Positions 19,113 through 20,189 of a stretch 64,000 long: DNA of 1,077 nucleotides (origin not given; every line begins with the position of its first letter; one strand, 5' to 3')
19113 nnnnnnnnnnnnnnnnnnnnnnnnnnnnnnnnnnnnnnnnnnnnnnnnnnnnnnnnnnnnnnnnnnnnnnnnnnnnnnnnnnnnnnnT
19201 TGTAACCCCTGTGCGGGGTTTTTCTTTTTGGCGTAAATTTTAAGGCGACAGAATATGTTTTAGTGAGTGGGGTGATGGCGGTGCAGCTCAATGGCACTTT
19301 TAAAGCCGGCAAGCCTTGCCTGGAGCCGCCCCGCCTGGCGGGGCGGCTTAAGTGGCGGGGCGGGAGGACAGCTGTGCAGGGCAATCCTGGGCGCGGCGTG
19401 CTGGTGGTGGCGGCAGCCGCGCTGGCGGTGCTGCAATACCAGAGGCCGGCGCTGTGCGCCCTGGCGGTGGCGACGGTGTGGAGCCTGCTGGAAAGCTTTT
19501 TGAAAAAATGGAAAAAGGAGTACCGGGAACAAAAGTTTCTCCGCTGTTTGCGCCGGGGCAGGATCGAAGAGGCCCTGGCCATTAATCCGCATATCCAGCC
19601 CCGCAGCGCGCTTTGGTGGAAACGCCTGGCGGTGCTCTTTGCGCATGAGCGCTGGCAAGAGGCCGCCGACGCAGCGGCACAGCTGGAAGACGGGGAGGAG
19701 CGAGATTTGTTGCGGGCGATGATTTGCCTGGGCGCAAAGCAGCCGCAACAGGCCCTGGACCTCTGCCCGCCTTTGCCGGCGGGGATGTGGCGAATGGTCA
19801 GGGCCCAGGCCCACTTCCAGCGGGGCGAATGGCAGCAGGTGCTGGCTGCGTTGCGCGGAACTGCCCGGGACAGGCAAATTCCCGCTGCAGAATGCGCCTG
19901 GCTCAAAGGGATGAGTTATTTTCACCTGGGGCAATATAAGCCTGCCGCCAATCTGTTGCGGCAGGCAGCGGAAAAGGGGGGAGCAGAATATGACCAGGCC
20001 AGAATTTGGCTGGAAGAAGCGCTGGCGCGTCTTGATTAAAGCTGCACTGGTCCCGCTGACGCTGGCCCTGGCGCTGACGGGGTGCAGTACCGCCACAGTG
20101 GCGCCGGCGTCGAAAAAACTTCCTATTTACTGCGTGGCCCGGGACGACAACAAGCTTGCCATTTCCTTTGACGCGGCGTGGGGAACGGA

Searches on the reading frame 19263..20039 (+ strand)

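Call 43: search_protein_families(library=pfam, proteins=[window:19263-20039:+], max_evalue=0.00001)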
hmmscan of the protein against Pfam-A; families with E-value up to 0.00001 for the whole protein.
window:19263-20039:+ (258 aa): 0 families

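Call 72: search_protein_families(library=pfam, proteins=[window:19263-20039:+], max_evalue=0.001)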
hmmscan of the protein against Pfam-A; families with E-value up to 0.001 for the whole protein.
window:19263-20039:+ (258 aa): 3 families
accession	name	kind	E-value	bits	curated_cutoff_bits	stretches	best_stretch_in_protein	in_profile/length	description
PF12895.13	ANAPC3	-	1.3e-05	25.8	27.2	1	180-234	29-81/82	Anaphase-promoting complex, cyclosome, subunit 3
PF07719.23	TPR_2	-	4.2e-05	23.8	27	0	209-237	1-29/34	Tetratricopeptide repeat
PF21545.3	T7SS_EccA1_N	-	0.00025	20.9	27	1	176-238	134-197/272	T7SS, ESX-1 secretion system protein EccA1, N-terminal domain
